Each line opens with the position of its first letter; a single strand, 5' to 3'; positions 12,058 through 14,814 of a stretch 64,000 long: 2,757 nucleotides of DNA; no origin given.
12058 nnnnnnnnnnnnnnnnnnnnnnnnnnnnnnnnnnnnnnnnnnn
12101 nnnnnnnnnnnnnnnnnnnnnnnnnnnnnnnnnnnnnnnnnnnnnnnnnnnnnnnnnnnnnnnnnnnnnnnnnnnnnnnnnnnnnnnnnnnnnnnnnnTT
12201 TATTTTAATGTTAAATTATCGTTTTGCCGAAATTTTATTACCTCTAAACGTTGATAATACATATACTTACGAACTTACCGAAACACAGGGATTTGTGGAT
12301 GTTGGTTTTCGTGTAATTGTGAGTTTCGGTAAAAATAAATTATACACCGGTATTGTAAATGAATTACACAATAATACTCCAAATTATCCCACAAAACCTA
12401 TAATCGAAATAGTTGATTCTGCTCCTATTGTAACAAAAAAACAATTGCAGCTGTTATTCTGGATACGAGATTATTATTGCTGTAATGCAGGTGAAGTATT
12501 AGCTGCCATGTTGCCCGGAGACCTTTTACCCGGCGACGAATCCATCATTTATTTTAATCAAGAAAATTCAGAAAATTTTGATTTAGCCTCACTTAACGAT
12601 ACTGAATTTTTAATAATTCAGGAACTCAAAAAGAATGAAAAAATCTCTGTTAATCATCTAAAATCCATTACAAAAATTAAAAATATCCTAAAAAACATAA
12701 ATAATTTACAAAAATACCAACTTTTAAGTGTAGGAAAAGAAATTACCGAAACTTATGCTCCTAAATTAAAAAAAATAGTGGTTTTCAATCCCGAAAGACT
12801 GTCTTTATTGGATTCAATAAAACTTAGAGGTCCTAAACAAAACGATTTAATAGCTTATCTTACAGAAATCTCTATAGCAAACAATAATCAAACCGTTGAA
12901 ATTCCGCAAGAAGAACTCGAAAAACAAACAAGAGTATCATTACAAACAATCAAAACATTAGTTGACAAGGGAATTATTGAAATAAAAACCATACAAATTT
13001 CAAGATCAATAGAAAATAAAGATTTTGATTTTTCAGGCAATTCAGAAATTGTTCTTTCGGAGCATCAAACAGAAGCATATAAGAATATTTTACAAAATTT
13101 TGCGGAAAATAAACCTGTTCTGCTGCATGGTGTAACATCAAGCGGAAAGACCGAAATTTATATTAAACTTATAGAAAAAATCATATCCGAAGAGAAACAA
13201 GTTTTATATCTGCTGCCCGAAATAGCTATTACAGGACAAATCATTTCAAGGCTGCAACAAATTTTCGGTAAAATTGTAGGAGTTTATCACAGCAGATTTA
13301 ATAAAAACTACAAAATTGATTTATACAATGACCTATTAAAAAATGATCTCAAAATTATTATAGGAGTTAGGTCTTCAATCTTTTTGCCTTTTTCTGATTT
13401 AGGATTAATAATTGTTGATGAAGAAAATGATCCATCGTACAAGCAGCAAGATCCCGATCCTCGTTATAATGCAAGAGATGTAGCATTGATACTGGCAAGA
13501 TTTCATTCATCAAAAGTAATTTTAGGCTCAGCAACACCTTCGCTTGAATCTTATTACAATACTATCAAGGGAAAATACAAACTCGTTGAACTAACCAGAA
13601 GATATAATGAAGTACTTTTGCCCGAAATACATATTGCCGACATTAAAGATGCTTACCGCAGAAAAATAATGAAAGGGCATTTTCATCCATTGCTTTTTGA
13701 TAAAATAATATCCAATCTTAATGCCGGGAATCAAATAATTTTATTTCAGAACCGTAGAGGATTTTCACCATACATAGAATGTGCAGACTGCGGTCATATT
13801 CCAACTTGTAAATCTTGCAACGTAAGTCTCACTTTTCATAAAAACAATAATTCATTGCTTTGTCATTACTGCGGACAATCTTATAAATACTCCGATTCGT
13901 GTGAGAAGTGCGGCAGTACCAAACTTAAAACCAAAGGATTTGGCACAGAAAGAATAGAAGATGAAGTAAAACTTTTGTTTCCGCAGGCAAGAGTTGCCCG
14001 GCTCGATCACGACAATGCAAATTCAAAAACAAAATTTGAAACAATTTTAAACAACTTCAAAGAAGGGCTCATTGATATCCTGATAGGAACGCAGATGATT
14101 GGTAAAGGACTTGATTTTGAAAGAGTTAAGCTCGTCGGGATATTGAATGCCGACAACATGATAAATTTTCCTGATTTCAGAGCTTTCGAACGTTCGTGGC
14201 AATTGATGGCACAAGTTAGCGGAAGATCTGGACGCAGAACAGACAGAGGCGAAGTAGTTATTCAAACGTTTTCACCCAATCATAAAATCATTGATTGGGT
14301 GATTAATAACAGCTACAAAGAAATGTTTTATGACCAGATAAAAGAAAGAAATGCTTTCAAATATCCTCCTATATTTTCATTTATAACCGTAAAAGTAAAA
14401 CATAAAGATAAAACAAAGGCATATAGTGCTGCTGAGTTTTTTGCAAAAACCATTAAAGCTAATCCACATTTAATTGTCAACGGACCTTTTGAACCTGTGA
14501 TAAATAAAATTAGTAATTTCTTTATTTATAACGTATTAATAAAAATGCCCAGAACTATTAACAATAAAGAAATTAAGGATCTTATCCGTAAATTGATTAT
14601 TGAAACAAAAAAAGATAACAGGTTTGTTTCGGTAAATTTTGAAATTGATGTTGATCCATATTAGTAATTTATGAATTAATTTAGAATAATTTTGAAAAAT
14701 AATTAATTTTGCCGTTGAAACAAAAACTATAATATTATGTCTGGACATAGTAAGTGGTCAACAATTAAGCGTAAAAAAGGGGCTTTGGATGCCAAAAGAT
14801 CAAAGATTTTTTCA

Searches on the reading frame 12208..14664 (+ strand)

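Call 32: search_protein_families(library=ncbifam, proteins=[window:12208-14664:+], max_evalue=0.00001)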
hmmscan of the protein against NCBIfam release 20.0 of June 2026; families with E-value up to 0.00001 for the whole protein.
window:12208-14664:+ (818 aa): 22 families
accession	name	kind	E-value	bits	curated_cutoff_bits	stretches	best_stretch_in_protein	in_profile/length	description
NF004066.1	PRK05580.1-3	equivalog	5e-222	739.5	813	1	7-818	2-786/788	primosomal protein N'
TIGR00595.1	priA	equivalog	6.7e-167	556.1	230.35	1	305-818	1-509/509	replication restart helicase PriA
NF004067.0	PRK05580.1-4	equivalog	4.6e-164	547.6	763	2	207-818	135-734/737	primosomal protein N'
NF004065.0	PRK05580.1-1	equivalog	4.6e-162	540.9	858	2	197-817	124-728/731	primosomal protein N'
NF004068.0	PRK05580.1-5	equivalog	2.7e-158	528.5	1249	1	14-817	15-791/795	primosomal protein N'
NF004070.0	PRK05580.2-2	equivalog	2.6e-156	521.7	921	2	228-818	145-726/729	primosomal protein N'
NF004072.0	PRK05580.2-4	equivalog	4.6e-140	467.9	1030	2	281-818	120-645/648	primosomal protein N'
NF004069.0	PRK05580.2-1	equivalog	5.3e-139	464.4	767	1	276-789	105-593/612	primosomal protein N'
NF004071.0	PRK05580.2-3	equivalog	2.6e-131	438.9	1105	1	228-815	150-731/735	primosomal protein N'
NF011453.0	PRK14873.1-3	equivalog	8.1e-34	116.7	812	1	329-737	199-585/653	primosome assembly protein PriA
NF011455.0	PRK14873.1-5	equivalog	6.4e-24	84.2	969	1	324-728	184-584/675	primosomal protein N'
NF011452.0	PRK14873.1-2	equivalog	3.6e-23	81.6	980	1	375-597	274-495/708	primosomal protein N'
NF011454.0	PRK14873.1-4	equivalog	4e-21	75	951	1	374-599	218-445/651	primosomal protein N'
TIGR00580.2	mfd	equivalog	5.5e-14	51.5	800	1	282-407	433-565/907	transcription-repair coupling factor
NF003673.1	PRK05298.1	equivalog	5.7e-12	44.8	743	1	601-685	474-549/653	excinuclease ABC subunit UvrB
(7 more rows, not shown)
